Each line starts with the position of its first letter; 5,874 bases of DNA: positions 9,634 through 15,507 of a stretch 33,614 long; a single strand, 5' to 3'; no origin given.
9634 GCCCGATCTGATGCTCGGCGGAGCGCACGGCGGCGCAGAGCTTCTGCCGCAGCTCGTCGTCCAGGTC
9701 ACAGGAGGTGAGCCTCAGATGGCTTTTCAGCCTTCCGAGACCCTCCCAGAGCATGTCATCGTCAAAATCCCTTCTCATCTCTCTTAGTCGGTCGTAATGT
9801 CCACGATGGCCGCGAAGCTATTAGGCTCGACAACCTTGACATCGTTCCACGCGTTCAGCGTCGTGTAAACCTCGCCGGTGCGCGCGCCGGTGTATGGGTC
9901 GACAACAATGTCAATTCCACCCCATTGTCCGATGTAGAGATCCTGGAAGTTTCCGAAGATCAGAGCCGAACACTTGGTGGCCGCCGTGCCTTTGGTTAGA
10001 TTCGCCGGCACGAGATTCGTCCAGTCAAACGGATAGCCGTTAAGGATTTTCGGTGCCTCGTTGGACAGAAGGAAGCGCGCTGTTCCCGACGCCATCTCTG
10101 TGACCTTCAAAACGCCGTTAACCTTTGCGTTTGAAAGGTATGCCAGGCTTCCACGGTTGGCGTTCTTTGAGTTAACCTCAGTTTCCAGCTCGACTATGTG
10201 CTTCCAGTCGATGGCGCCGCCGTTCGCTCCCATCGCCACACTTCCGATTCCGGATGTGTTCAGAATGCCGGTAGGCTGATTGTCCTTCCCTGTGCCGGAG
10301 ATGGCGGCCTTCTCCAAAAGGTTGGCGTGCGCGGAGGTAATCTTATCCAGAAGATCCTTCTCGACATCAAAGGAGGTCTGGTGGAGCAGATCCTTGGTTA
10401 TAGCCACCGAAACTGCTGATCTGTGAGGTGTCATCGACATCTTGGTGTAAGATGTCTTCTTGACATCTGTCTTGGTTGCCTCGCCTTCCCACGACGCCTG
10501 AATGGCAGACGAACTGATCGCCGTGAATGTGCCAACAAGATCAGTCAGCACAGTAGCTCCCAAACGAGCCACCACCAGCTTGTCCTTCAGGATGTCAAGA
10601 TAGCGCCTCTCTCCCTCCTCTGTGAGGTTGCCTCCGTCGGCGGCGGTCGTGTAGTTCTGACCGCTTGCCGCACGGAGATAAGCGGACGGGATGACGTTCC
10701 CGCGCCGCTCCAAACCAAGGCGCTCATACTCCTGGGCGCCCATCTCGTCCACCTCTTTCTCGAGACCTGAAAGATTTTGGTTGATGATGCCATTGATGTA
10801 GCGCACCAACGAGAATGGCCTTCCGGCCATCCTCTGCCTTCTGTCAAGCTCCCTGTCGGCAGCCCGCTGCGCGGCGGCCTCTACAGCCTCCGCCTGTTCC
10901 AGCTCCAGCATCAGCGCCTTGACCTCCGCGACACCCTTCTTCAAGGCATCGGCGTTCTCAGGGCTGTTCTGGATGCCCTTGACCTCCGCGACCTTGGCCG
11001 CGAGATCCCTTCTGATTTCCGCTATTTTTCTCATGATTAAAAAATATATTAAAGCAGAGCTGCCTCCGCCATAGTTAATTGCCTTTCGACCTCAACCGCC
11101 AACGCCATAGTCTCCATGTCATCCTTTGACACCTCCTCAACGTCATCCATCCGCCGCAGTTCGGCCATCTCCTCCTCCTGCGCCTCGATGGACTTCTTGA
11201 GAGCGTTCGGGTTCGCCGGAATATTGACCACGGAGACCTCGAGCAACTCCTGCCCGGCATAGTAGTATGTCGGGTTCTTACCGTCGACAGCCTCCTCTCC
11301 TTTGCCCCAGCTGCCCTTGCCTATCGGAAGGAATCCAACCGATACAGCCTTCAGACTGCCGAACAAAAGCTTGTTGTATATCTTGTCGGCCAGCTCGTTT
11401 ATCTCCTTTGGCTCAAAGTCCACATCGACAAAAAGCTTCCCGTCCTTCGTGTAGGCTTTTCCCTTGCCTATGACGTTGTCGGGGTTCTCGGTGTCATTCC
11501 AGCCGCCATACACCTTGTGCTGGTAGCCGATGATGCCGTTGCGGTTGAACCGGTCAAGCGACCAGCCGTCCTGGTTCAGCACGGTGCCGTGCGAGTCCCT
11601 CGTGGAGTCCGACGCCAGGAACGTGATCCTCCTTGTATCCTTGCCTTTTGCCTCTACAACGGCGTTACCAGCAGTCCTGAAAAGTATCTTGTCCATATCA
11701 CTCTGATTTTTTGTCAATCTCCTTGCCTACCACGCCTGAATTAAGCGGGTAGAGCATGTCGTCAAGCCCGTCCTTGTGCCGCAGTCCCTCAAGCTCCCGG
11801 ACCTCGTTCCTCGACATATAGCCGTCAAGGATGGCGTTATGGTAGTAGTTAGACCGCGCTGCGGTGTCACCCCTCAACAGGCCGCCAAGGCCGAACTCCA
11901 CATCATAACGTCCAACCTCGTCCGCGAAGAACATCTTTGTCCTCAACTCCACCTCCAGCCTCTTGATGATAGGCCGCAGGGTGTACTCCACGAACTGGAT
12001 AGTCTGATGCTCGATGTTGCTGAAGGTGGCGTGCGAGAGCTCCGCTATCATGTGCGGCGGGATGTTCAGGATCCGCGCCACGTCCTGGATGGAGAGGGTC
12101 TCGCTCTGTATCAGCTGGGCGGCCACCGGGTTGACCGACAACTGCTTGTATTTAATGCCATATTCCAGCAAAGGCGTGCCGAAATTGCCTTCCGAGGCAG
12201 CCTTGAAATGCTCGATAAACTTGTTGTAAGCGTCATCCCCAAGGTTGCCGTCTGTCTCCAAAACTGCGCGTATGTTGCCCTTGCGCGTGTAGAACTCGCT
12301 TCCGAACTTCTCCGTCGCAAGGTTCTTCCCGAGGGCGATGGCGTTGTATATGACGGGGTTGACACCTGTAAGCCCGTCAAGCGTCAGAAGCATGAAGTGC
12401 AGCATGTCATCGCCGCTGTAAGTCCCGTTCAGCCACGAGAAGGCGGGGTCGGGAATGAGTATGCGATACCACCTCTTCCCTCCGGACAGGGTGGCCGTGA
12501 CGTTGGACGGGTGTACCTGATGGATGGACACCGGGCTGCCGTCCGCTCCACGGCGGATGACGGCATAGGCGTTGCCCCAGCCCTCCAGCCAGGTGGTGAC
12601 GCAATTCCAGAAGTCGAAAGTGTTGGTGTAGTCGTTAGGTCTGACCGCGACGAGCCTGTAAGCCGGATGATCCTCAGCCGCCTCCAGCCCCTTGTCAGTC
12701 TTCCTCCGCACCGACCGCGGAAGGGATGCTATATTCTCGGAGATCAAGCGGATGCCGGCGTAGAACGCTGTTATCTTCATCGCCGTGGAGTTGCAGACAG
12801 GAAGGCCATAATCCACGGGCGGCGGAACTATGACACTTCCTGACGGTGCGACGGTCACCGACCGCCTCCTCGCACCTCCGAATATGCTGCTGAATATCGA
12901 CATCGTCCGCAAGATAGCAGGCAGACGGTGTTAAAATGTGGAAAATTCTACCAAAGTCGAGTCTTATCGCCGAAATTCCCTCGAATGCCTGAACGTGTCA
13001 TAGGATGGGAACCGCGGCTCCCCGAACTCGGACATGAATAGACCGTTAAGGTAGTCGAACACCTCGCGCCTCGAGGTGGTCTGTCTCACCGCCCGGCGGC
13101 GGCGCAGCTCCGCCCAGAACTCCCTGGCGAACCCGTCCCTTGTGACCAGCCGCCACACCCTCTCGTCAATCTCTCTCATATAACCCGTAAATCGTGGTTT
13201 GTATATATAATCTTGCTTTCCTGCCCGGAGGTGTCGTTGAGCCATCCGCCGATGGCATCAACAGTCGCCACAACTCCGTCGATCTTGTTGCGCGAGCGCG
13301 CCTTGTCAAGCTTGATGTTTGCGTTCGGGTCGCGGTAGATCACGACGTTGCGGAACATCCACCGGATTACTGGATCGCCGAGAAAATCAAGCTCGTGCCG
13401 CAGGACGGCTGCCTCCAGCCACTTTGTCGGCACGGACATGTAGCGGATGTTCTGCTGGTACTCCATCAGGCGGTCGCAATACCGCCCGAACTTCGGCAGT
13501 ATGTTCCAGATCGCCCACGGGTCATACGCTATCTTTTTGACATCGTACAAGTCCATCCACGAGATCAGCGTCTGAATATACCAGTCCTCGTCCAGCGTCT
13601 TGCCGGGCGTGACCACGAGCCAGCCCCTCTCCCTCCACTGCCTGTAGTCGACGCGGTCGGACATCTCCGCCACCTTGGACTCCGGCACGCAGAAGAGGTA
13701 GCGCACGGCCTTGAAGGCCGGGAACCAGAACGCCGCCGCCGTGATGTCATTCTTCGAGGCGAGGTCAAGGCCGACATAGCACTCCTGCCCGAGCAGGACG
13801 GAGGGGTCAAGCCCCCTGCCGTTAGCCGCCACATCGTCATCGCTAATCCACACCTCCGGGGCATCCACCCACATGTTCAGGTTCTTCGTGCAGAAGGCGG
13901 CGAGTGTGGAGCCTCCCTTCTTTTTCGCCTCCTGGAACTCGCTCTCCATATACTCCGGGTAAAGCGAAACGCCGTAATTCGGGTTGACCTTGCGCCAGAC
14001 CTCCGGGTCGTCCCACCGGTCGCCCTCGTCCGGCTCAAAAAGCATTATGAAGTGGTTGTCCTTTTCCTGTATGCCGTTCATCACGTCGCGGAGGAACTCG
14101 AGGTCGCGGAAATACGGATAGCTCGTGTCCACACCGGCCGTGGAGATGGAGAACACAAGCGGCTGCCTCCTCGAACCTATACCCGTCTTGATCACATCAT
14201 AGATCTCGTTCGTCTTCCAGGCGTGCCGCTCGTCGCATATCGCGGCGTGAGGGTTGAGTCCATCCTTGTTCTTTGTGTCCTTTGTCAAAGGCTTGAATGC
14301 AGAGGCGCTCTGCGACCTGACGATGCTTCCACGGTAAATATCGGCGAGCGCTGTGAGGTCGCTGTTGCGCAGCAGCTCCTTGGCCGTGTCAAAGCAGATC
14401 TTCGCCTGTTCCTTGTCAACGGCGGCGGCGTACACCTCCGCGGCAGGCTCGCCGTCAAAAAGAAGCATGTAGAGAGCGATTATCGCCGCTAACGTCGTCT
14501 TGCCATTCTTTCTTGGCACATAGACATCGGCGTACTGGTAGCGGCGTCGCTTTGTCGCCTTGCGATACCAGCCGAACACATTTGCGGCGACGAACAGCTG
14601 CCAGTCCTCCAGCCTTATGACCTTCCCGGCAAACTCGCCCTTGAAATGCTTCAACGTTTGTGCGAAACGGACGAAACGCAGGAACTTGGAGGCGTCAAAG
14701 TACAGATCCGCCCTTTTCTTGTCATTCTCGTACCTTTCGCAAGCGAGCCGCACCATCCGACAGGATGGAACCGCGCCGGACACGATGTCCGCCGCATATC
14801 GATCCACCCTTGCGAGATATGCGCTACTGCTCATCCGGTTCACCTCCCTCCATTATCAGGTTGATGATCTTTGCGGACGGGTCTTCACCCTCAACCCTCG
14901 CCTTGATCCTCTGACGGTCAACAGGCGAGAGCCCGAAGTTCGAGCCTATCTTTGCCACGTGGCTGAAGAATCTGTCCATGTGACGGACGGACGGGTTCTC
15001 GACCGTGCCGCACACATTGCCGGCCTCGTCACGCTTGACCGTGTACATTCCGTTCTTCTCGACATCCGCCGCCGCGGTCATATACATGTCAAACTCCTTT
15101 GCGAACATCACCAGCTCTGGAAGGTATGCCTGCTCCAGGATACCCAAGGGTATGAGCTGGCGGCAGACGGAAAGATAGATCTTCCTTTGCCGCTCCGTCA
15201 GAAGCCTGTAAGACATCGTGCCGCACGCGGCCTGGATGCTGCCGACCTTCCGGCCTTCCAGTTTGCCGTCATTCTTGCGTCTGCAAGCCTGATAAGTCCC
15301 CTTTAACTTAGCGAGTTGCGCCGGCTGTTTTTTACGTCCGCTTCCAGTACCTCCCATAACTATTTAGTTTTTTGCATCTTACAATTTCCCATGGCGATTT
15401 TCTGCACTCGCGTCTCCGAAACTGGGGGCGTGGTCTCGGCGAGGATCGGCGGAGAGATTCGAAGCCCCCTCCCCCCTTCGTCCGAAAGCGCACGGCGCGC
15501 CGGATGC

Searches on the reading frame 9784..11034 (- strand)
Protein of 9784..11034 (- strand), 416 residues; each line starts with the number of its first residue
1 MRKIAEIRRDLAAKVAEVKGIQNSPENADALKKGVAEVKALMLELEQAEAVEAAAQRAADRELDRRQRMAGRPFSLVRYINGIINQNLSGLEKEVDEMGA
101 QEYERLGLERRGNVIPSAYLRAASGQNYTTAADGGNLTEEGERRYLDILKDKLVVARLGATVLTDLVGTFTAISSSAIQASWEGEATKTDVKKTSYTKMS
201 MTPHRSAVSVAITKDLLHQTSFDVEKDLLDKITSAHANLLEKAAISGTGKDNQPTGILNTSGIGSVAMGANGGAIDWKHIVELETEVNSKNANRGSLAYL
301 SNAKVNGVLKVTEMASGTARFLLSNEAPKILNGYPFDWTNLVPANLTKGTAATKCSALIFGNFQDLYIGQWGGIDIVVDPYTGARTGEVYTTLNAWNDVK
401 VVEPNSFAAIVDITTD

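Call 16: search_protein_families(library=phrogs, proteins=[window:9784-11034:-], max_evalue=0.001)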
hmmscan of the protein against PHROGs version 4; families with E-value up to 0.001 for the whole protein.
window:9784-11034:- (416 aa): 2 families
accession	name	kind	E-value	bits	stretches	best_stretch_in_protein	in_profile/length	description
phrog_617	-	head and packaging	3e-58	199.2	1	8-413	210-624/626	major head protein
phrog_10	-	head and packaging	6.6e-32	112.3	1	1-412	262-635/752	major head protein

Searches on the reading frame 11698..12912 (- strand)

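Call 16: search_protein_families(library=phrogs, proteins=[window:11698-12912:-], max_evalue=0.001)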
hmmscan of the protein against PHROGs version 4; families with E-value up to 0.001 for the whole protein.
window:11698-12912:- (404 aa): 6 families
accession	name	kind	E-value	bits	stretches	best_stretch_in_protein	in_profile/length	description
phrog_12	-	head and packaging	4.4e-102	344.2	1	2-390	46-433/646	portal protein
phrog_2662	-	head and packaging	2.4e-53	182.8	1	35-398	56-426/717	portal protein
phrog_5929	-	head and packaging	6.3e-48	164.1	1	199-386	3-193/228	portal protein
phrog_11323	-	unknown function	6e-31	108.2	1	288-393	1-107/130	-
phrog_2271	-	head and packaging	7.7e-12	44.7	1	44-385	49-391/859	portal protein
phrog_21454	-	unknown function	1.6e-05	25.3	1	219-384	3-167/320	-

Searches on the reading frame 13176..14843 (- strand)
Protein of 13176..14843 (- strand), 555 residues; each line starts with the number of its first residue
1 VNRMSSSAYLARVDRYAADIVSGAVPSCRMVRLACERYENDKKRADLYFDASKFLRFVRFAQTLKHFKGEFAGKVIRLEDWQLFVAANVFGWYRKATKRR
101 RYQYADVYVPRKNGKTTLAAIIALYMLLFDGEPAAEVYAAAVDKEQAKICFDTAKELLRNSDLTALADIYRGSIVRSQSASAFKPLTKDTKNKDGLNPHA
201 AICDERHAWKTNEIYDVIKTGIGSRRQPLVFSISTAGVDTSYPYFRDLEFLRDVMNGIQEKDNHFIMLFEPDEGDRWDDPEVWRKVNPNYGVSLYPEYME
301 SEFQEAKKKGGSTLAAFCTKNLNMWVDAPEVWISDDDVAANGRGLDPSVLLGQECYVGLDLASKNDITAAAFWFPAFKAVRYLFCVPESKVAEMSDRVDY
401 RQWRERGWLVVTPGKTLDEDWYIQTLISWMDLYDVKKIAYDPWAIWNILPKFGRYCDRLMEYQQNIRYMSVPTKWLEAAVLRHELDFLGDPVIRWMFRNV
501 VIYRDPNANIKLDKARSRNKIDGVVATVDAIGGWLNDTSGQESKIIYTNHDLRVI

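Call 16: search_protein_families(library=phrogs, proteins=[window:13176-14843:-], max_evalue=0.001)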
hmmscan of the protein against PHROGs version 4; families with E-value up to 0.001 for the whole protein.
window:13176-14843:- (555 aa): 7 families
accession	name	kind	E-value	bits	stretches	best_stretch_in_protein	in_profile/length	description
phrog_9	-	head and packaging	1.2e-146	491.7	1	15-538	169-667/812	terminase large subunit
phrog_2699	-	head and packaging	1e-71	242.4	1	250-541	4-300/315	terminase large subunit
phrog_4914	-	head and packaging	2.7e-46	158.9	1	6-199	4-211/213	terminase large subunit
phrog_10517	-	head and packaging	1.2e-29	104.3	1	11-151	35-178/207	terminase large subunit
phrog_7331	-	head and packaging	1.7e-21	76.9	1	459-534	17-92/113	terminase large subunit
phrog_7622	-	head and packaging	3.2e-07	31.2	1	80-224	59-207/224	terminase large subunit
phrog_37124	-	unknown function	0.00062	20.6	0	359-449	1-109/143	-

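Call 39: search_dna_similar(query=window:13176-14843:-, collection=phages, mode=protein, max_evalue=1e-10, max_rows=15)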
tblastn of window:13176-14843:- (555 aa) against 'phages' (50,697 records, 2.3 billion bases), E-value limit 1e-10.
Records with a match: 2424; places in all: 2425; records where one place covers at least 80% of the query: 2094.
Best place of each record, by identity: <60% 2424.
By first word of the organism name: Streptococcus 477; Staphylococcus 282; Vibrio 219; Mycobacterium 156; Enterococcus 142; Paenibacillus 110; Gordonia 92; Lactobacillus 75; Bacillus 72; Arthrobacter 63; and 103 more.
By host as written in the record: - 292; Streptococcus thermophilus 130; Mycobacterium smegmatis mc2 155 108; Staphylococcus aureus 78; Gordonia terrae 3612 56; Ralstonia solanacearum 49; Enterococcus faecalis 43; Paenibacillus larvae 42; and 753 more.
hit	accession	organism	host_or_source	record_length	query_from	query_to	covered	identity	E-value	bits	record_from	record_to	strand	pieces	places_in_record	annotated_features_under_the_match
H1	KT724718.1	Brucella phage BiPBO1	Brucella inopinata strain BO1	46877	9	555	99%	35.1%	3e-84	291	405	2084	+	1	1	terminase large subunit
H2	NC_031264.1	Brucella phage BiPBO1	Brucella inopinata strain BO1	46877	9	555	99%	35.1%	3e-84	291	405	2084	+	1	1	terminase large subunit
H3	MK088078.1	Marinobacter phage AS1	Marinobacter sp. D1S9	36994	9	552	98%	35.1%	2e-91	313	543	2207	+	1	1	terminase large subunit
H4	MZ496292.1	Pseudomonas phage PARCL1pr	Pseudomonas sp. PARCI1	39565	14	555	98%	34.3%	3e-85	295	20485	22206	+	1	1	terminase large subunit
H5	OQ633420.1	Pseudomonas phage PotUPM1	Pseudomonas otitidis NK1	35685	1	536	97%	34.6%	4e-86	297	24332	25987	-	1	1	terminase large subunit | terminase small subunit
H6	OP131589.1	Acidovorax phage Aval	Acidovorax valerianellae GBBC 3043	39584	5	532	95%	35.0%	3e-81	283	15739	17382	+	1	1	terminase large subunit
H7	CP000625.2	Burkholderia phage phi644-2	Burkholderia pseudomallei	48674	3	532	95%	34.5%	3e-78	274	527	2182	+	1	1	gp2, phage terminase, large subunit, putative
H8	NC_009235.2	Burkholderia phage phi644-2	Burkholderia pseudomallei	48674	3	532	95%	34.5%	3e-78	274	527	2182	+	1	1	terminase large subunit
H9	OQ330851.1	Caulobacter phage W2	Caulobacter segnis CBR1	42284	9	542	96%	34.0%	2e-80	281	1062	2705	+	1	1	terminase large subunit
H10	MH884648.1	Caulobacter phage Kronos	Caulobacter sp. CBR1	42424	9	542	96%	34.0%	2e-80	281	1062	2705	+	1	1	terminase large subunit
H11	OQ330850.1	Caulobacter phage TMCBR4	Caulobacter segnis CBR1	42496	9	542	96%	34.0%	2e-80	281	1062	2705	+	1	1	terminase large subunit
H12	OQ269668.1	Caulobacter phage TMCBR2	Caulobacter segnis CBR1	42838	9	542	96%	34.0%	2e-80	281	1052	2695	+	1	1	terminase large subunit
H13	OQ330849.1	Caulobacter phage TMCBR3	Caulobacter segnis CBR1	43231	9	542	96%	34.0%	2e-80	281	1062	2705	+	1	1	terminase large subunit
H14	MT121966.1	Pseudomonas phage SC_8_H2H8_2017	Pseudomonas sp.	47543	2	543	98%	33.4%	8e-70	249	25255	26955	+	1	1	terminase A | terminase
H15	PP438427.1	Synechococcus phage Ssp-JY37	Synechococcus sp.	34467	4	546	98%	33.3%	7e-73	258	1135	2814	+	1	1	large terminase subunit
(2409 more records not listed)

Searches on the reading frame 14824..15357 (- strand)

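Call 41: search_protein_families(library=pfam, proteins=[window:14824-15357:-], max_evalue=0.01)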
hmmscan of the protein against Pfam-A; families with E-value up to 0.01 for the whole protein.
window:14824-15357:- (177 aa): 1 family
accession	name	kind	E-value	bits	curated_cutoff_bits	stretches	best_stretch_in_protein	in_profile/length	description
PF05119.17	Terminase_4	-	4.2e-14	53.2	24.7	1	58-156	2-96/98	Phage terminase, small subunit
